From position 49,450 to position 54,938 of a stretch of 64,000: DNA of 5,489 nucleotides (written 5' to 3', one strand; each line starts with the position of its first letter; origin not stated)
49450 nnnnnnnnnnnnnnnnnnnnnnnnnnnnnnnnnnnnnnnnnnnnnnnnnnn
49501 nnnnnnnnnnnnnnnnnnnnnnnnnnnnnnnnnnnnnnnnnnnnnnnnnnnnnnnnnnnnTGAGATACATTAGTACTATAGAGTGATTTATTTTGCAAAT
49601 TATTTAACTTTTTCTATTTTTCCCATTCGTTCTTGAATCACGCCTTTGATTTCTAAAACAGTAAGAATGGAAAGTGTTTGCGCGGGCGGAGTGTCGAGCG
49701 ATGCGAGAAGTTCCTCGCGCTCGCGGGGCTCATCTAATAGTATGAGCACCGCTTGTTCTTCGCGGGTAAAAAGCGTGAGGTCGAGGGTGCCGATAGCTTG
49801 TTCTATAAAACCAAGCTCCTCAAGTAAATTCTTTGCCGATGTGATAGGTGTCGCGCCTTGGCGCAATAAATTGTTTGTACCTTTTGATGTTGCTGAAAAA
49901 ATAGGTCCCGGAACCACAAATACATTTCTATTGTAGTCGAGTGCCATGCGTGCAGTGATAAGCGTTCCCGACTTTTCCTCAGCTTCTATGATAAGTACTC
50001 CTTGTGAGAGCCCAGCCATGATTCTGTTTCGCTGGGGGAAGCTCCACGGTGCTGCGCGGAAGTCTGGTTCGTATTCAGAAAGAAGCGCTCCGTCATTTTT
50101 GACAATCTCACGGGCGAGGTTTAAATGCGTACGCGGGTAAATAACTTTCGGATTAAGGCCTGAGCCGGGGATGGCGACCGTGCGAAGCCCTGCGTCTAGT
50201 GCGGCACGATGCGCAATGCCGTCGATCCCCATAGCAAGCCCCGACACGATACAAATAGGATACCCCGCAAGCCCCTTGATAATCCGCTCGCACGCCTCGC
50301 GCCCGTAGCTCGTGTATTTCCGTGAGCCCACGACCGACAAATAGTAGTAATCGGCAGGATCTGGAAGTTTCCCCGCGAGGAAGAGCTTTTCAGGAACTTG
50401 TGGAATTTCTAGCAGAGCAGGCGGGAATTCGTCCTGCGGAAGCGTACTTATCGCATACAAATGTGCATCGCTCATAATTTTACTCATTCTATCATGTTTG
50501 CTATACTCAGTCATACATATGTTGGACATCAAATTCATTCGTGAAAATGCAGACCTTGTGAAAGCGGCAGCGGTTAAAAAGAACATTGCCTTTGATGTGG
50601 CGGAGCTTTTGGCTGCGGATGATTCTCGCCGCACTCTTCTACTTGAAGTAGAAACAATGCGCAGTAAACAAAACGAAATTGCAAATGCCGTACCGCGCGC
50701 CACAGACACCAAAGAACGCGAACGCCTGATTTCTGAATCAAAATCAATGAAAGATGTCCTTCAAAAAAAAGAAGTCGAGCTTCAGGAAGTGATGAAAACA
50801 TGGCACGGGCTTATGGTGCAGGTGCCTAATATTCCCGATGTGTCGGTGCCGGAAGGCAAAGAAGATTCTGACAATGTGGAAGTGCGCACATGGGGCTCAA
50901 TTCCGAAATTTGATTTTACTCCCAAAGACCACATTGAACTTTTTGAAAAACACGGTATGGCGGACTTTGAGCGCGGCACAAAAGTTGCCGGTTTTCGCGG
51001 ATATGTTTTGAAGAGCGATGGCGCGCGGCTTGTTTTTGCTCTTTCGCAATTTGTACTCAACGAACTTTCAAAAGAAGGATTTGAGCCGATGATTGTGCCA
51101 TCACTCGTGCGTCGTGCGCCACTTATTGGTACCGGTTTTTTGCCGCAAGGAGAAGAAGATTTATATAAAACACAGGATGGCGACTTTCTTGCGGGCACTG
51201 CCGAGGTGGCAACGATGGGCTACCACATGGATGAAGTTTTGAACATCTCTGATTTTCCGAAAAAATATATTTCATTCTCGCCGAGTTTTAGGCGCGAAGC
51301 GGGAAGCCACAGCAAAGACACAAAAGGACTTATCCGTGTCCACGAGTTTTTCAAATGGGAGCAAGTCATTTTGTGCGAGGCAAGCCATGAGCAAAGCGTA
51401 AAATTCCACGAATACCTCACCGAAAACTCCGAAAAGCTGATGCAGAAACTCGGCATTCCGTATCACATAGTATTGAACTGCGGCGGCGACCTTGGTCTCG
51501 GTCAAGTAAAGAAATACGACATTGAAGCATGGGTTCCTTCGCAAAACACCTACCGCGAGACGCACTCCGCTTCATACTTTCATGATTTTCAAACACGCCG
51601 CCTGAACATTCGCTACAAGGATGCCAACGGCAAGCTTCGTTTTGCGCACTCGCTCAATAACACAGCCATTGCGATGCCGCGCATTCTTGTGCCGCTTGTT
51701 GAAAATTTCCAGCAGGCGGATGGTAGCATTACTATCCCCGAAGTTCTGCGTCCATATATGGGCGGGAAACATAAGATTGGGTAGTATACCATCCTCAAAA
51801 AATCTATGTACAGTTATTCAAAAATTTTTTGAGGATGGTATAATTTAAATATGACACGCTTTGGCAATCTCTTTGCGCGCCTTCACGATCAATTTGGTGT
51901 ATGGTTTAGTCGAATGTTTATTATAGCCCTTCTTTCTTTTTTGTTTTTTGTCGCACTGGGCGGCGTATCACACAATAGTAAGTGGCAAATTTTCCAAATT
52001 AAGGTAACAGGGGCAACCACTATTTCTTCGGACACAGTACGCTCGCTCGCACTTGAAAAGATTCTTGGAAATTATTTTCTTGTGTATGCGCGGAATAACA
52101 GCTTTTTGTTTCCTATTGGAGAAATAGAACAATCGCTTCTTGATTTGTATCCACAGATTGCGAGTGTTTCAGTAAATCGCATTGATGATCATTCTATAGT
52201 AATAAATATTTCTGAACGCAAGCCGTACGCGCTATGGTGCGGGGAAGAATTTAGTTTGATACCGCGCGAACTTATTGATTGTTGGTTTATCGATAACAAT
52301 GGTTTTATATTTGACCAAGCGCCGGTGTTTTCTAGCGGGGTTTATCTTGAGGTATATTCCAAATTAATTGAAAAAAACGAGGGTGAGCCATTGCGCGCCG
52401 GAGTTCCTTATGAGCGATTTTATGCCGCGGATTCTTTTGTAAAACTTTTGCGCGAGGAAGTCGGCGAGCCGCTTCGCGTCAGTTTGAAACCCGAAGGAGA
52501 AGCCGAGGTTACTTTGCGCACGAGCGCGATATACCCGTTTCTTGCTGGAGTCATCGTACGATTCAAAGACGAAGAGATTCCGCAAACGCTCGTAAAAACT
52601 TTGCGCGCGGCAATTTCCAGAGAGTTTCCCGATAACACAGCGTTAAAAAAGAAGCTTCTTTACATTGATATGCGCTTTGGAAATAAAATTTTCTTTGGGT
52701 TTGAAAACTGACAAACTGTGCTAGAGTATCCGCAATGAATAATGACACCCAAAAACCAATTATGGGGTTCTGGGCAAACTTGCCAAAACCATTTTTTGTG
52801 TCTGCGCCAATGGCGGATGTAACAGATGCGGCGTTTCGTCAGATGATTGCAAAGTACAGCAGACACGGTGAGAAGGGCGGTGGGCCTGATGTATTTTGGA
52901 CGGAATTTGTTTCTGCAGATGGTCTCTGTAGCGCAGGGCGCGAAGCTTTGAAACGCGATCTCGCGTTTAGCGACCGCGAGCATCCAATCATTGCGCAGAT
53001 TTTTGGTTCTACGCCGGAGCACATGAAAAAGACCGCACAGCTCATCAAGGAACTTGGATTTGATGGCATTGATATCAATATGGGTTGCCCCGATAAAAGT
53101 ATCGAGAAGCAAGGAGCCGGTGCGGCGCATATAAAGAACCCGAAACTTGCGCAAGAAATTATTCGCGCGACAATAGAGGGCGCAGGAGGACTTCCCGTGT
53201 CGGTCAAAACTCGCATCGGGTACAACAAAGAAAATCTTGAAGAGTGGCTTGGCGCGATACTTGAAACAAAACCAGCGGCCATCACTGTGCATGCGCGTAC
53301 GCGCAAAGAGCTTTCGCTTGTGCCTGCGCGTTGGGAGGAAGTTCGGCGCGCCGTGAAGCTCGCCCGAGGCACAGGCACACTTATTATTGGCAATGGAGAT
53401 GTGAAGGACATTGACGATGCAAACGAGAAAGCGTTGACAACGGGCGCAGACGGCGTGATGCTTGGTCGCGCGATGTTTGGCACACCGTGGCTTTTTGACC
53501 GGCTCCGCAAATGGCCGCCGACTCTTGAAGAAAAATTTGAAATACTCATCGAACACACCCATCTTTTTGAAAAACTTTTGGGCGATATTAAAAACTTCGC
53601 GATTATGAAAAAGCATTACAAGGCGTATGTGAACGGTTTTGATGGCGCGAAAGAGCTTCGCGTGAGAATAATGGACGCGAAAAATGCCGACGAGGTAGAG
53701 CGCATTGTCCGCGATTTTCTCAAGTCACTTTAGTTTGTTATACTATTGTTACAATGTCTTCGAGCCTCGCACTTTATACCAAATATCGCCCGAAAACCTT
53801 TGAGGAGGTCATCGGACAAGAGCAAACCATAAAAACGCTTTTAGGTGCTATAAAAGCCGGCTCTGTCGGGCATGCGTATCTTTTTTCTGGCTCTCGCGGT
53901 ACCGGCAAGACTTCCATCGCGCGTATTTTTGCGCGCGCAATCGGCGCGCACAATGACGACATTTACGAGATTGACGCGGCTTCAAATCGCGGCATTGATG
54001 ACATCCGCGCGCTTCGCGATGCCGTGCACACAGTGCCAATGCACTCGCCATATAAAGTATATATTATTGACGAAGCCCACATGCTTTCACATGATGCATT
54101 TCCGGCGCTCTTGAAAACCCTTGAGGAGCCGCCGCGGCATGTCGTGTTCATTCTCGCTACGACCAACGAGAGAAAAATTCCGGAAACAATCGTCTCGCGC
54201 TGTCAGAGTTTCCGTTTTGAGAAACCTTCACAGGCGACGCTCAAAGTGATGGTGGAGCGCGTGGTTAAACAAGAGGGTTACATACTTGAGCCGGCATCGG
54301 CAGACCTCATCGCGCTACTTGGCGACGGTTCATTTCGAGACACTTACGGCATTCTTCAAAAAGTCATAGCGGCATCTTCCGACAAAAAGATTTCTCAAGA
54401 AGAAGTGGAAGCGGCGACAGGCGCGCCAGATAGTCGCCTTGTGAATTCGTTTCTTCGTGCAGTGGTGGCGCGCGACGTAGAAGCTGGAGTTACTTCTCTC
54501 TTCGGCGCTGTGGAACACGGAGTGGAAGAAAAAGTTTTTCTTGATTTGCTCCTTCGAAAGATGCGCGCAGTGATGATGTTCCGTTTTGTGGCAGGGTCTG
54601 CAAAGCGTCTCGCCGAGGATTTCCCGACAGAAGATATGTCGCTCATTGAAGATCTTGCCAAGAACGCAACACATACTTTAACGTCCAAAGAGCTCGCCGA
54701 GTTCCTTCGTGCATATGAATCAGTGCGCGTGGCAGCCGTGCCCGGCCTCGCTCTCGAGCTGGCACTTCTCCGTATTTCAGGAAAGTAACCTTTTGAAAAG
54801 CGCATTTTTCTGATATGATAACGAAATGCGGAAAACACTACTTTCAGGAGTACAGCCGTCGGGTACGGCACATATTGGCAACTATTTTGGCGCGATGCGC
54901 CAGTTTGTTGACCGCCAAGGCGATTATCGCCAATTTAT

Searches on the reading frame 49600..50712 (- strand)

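Call 63: search_protein_families(library=pfam, proteins=[window:49600-50712:-], max_evalue=0.001)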
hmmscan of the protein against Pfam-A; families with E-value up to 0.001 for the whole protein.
window:49600-50712:- (370 aa): 2 families
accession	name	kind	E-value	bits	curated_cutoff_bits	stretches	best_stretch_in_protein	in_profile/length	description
PF02481.21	DNA_processg_A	-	1.7e-69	233.6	29.6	1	87-291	8-211/212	DNA recombination-mediator protein A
PF17782.7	DprA_WH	-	0.00032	21.1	22.9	1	318-364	13-60/61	DprA winged helix domain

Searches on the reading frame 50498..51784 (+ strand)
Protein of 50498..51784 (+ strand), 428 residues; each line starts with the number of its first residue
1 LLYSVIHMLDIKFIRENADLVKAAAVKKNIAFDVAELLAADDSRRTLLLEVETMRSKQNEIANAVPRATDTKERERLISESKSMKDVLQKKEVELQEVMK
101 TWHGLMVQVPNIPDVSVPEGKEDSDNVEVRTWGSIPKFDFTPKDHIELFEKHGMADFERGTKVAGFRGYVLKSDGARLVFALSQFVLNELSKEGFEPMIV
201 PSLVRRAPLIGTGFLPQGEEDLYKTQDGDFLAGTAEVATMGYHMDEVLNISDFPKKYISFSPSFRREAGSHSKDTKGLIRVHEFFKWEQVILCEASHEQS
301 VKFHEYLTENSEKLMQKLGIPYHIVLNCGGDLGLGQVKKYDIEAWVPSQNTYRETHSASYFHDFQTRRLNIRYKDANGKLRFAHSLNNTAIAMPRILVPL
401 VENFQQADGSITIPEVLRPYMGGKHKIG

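Call 63: search_protein_families(library=pfam, proteins=[window:50498-51784:+], max_evalue=0.001)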
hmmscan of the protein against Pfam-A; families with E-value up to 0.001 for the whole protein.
window:50498-51784:+ (428 aa): 3 families
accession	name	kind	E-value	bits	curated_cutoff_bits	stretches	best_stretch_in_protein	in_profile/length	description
PF00587.30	tRNA-synt_2b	-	1e-28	101.1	29.3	1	231-403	13-178/179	tRNA synthetase class II core domain (G, H, P, S and T)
PF02403.27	Seryl_tRNA_N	-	1.8e-22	80.1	28.2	1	8-113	1-108/108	Seryl-tRNA synthetase N-terminal domain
PF19908.4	DUF6381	-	0.00032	20.8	26.6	1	50-86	10-46/62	Family of unknown function (DUF6381)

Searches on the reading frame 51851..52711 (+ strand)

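Call 63: search_protein_families(library=pfam, proteins=[window:51851-52711:+], max_evalue=0.001)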
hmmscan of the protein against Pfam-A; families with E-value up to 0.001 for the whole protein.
window:51851-52711:+ (286 aa): 1 family
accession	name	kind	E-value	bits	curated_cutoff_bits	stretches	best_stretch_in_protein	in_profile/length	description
PF08478.15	POTRA_1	-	1.4e-06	28.9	23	1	49-123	5-69/69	POTRA domain, FtsQ-type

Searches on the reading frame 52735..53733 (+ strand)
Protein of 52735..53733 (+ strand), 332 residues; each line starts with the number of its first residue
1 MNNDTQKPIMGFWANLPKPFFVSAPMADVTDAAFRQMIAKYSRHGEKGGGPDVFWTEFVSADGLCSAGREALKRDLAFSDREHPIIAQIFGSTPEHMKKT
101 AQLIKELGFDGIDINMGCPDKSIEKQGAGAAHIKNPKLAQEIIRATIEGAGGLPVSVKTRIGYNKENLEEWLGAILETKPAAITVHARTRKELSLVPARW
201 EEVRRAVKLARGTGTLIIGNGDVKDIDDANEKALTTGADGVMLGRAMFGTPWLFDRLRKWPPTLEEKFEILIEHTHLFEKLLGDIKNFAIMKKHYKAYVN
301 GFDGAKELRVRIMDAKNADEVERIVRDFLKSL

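Call 63: search_protein_families(library=pfam, proteins=[window:52735-53733:+], max_evalue=0.001)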
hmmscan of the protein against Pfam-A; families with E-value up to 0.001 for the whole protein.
window:52735-53733:+ (332 aa): 2 families
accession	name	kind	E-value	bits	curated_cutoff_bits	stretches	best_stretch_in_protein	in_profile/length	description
PF01207.24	Dus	-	5.7e-62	210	20.4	1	24-330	3-308/311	Dihydrouridine synthase (Dus)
PF00478.31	IMPDH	-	0.00088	18.8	25.6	0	201-250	194-242/345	IMP dehydrogenase / GMP reductase domain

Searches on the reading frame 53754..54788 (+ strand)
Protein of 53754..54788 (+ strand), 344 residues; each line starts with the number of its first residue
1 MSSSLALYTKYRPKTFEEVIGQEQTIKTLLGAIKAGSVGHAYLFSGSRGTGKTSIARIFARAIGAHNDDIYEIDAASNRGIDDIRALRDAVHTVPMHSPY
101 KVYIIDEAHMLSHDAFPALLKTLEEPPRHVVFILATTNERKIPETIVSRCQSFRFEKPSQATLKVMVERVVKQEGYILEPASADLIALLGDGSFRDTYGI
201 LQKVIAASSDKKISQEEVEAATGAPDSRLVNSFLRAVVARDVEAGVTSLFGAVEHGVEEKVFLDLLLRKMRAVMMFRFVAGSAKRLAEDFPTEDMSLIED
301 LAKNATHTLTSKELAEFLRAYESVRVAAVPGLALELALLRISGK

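Call 63: search_protein_families(library=pfam, proteins=[window:53754-54788:+], max_evalue=0.001)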
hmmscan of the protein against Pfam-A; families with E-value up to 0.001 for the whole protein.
window:53754-54788:+ (344 aa): 11 families
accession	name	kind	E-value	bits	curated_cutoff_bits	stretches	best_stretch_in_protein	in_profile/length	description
PF13177.12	DNA_pol3_delta2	-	5.6e-33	114.6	27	2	75-157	77-159/161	DNA polymerase III, delta subunit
PF00004.35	AAA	-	2.1e-13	51.3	21.2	1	43-153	2-126/131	ATPase family associated with various cellular activities (AAA)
PF12169.13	DNA_pol3_gamma3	-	8.6e-09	35.7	24.4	1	213-341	1-127/143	DNA polymerase III subunits gamma and tau domain III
PF13401.12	AAA_22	-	1.7e-06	28.8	27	0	89-139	77-125/130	AAA domain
PF05496.18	RuvB_N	-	4.5e-06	27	27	1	12-125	2-110/159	Holliday junction DNA helicase RuvB P-loop domain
PF13191.12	AAA_16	-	7.9e-06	26.9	32.6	1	19-66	2-51/167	AAA ATPase domain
PF06068.19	TIP49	-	1.8e-05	24.5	23.8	0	17-65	24-76/347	TIP49 P-loop domain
PF13604.12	AAA_30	-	4.6e-05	23.7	27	1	41-133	20-122/191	AAA domain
PF13173.12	AAA_14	-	0.00019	21.9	27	1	41-144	4-105/129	AAA domain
PF07728.20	AAA_5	-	0.00025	21.5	22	0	43-130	3-97/139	AAA domain (dynein-related subfamily)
PF05673.19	DUF815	-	0.00085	19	23.8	0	14-143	25-156/249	Protein of unknown function (DUF815)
